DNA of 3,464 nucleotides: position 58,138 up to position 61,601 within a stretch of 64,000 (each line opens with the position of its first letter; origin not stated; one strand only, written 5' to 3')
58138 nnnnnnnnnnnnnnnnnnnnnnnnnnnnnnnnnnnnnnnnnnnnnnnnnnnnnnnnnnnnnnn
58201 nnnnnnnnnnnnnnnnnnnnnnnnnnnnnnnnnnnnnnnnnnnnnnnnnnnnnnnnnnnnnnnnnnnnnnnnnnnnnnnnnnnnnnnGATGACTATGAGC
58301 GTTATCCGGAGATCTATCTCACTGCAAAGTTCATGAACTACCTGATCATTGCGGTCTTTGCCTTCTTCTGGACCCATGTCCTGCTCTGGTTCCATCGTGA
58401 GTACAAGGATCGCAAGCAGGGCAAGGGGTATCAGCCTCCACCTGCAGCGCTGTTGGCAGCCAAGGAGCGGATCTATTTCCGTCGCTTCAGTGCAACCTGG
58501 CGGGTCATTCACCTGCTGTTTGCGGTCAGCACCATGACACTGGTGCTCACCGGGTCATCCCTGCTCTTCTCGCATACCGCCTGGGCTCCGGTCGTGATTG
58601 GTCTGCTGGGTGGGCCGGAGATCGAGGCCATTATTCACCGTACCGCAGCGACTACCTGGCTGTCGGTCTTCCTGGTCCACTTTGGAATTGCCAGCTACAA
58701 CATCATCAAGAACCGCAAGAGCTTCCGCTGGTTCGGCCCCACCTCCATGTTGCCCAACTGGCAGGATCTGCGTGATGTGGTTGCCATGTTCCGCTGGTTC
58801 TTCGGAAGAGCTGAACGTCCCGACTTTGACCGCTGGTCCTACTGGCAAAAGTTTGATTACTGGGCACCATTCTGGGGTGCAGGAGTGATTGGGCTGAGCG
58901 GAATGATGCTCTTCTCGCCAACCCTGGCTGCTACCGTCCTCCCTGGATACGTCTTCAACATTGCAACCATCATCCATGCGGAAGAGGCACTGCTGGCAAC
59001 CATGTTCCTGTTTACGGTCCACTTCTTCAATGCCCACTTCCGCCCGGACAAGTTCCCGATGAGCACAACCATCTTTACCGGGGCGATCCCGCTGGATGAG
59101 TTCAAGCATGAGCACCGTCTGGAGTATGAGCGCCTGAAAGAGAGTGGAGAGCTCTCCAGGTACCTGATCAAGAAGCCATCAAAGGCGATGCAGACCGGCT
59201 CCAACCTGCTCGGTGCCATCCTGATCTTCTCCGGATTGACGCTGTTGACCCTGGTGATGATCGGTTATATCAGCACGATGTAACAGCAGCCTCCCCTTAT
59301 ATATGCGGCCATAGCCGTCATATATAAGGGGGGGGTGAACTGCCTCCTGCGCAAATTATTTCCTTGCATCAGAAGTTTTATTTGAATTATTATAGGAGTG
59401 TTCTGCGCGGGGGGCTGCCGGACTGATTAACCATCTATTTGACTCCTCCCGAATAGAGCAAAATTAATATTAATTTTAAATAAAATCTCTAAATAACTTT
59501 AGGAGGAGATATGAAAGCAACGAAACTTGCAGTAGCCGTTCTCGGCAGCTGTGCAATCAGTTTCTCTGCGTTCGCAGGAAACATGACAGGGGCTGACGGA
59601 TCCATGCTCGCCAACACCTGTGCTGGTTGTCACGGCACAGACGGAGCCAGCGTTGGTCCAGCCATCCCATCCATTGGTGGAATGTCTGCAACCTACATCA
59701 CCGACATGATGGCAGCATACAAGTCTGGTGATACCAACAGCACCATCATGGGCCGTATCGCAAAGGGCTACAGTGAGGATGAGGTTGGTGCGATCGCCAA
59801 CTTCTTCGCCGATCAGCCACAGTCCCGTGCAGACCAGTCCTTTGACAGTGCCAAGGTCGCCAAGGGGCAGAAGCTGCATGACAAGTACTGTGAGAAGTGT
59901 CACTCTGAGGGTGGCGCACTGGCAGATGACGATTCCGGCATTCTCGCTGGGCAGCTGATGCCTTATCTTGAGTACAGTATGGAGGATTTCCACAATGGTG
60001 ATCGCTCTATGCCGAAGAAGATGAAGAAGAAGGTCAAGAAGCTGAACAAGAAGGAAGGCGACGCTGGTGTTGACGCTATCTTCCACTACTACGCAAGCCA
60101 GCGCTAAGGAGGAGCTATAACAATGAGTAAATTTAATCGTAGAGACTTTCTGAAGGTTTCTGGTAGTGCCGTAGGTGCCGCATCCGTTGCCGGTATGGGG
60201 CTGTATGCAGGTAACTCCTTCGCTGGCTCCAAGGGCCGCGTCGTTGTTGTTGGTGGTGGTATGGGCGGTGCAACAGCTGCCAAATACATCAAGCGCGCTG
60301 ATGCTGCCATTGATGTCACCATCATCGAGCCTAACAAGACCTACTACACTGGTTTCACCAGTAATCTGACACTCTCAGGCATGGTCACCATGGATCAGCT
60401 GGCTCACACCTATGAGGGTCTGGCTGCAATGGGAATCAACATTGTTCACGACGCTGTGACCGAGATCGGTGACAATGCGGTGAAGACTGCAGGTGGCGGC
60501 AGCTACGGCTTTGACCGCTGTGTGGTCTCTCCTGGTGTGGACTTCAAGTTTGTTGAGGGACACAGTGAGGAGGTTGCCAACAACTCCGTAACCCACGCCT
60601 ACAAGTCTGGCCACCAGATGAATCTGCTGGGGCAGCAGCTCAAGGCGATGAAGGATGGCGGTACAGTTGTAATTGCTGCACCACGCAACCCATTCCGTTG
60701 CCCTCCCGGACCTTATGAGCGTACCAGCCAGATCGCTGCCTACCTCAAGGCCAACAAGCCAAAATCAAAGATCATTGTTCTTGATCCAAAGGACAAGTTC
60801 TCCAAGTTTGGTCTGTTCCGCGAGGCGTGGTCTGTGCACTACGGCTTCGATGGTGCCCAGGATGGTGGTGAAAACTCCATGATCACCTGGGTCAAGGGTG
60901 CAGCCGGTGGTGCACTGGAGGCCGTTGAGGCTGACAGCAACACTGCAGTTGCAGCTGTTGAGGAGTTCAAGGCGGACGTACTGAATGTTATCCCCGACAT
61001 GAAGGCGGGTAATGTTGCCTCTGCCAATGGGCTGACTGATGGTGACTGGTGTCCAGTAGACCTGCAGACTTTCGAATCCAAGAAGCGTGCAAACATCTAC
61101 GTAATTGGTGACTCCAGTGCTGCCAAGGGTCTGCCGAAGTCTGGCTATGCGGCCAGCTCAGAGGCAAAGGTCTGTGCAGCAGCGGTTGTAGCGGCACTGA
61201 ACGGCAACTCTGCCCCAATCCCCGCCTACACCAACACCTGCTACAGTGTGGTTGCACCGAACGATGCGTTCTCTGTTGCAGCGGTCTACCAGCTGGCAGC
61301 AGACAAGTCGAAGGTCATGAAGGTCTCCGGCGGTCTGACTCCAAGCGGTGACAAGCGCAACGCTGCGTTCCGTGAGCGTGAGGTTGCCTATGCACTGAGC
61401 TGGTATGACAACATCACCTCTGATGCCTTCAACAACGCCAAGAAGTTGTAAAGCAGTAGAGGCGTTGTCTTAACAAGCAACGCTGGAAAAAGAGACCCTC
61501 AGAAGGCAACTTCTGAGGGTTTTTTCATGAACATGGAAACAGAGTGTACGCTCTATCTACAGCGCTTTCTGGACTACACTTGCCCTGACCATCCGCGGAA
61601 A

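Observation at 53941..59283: Multi-cytochrome electron-transfer island upstream of fccAB/soxYZA with two different quinone-interacting modules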

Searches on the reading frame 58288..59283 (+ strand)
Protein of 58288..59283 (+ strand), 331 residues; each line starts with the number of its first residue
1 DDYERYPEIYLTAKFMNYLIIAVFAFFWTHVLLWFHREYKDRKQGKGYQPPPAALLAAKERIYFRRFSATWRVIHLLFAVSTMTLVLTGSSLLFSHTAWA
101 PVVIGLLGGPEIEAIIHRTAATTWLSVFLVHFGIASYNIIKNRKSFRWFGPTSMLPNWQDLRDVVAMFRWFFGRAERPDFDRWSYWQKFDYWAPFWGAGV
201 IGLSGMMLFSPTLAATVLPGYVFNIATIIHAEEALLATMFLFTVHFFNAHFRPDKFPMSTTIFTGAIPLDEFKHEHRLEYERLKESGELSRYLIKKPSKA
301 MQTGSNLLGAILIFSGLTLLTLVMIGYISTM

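Call 45: search_solved_structures(query=window:58288-59283:+, max_evalue=10, show_alignments=3)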
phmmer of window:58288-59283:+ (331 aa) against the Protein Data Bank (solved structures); distinct sequences matched with E-value up to 10: 5.
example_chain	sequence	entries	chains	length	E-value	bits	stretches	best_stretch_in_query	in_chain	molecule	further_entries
1rc9_A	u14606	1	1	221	0.12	14.8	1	20-64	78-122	cysteine-rich secretory protein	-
1wvr_A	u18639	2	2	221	0.27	13.5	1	19-69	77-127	Triflin | Cysteine-rich venom protein triflin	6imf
6nev_A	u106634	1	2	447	1.1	11.5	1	179-241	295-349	FAD-dependent monooxygenase tropB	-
6neu_A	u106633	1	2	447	1.1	11.5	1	179-241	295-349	FAD-dependent monooxygenase tropB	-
6nes_A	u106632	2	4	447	1.1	11.5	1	179-241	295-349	FAD-dependent monooxygenase tropB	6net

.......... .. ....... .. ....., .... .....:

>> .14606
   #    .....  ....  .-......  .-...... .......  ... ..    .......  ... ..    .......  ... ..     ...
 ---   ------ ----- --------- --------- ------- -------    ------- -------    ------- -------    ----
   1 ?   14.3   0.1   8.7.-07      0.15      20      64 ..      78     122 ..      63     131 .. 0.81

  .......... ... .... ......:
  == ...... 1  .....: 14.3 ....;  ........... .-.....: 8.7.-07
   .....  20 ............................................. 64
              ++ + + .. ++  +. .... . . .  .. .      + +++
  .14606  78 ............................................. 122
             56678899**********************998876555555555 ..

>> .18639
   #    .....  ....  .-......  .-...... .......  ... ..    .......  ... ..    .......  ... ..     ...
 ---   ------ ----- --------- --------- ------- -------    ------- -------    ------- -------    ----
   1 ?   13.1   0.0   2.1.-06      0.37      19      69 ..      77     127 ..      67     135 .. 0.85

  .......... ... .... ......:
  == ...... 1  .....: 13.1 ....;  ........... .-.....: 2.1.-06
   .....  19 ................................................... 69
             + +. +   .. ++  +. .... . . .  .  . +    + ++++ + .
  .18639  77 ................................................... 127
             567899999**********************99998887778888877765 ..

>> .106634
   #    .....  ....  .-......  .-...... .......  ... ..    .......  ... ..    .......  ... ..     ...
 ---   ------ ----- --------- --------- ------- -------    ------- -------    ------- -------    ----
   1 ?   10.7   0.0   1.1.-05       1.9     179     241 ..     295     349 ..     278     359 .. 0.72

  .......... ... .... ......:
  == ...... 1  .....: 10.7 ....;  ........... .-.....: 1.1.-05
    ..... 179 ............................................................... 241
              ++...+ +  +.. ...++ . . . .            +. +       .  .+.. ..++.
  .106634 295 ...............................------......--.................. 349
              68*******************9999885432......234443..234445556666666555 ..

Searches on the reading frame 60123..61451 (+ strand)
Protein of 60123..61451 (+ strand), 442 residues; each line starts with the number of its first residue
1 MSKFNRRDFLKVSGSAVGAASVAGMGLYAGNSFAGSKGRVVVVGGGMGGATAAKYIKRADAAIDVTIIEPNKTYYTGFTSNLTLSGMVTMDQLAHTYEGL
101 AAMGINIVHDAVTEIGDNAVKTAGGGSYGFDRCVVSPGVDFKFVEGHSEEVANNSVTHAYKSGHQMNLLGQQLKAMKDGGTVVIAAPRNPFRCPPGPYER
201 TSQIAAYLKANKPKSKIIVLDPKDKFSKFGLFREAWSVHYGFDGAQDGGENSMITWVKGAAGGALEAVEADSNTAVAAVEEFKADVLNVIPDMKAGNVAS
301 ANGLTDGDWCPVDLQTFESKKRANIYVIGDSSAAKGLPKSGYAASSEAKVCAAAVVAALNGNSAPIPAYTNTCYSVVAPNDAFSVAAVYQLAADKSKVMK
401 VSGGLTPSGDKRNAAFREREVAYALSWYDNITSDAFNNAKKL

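Call 3: search_protein_families(library=pfam, proteins=[window:60123-61451:+], max_evalue=0.01)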
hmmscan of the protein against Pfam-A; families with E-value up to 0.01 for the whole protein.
window:60123-61451:+ (442 aa): 8 families
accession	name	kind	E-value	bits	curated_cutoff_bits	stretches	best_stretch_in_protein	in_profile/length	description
PF21706.3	FCSD_central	-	2.2e-42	144.3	27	1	167-291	2-116/116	Sulfide dehydrogenase [flavocytochrome c] flavoprotein chain, central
PF09242.17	FCSD-flav_bind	-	6.2e-23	81.4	26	1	367-436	3-71/71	Flavocytochrome c sulphide dehydrogenase, flavin-binding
PF07992.20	Pyr_redox_2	-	1.8e-06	28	26.1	1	39-151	2-123/291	Pyridine nucleotide-disulphide oxidoreductase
PF13450.12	NAD_binding_8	-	0.00018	22.1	21.9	1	42-72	1-29/68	NAD(P)-binding Rossmann-like domain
PF10518.14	TAT_signal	-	0.00069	19.9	22.7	1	3-23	1-21/21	TAT (twin-arginine translocation) pathway signal sequence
PF01266.30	DAO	-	0.0024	17.9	27.9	1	39-72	1-32/353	FAD dependent oxidoreductase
PF09118.17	GO-like_E_set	-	0.0057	17.4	25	0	152-198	37-82/100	Galactose oxidase-like, Early set domain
PF01262.27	AlaDh_PNT_C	-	0.0084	16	23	0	21-72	12-63/214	Alanine dehydrogenase/PNT, C-terminal domain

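Call 4: search_protein_families(library=ncbifam, proteins=[window:60123-61451:+], max_evalue=0.01)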
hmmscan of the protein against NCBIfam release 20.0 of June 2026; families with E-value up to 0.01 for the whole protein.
window:60123-61451:+ (442 aa): 10 families
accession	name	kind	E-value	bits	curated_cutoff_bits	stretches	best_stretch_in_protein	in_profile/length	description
NF049943.1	SQR_III_seleno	exception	1.4e-20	73.6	525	2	39-217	2-183/406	type III sulfide quinone reductase, selenoprotein subtype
TIGR03385.1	CoA_CoA_reduc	equivalog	0.00044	19.2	578.8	1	39-72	1-34/439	CoA-disulfide reductase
TIGR03315.1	Se_ygfK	equivalog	0.00045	17.8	835.3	1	34-188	534-683/1012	putative selenate reductase subunit YgfK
NF006101.0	PRK08255.1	equivalog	0.00046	18.4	1078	1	39-96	2-57/768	bifunctional salicylyl-CoA 5-hydroxylase/oxidoreductase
NF041087.1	bile_acid_BaiCD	equivalog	0.00049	18.3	825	1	36-143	502-601/642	bile acid Fe-S flavoenzyme BaiCD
NF005313.0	PRK06847.1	subfamily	0.0011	18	372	1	39-74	6-41/375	hypothetical protein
NF004356.0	PRK05732.1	equivalog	0.0021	16.9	384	1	39-80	5-50/395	2-octaprenyl-6-methoxyphenyl hydroxylase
TIGR01409.1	TAT_signal_seq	domain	0.0031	17.8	16.7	1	5-27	2-22/29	twin-arginine translocation signal domain-containing protein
NF045599.1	bili_reduct_long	exception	0.0036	15.6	750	1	36-73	503-538/641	bilirubin reductase, long form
NF010037.0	PRK13512.1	equivalog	0.008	15.1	394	0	39-72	3-36/438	CoA-disulfide reductase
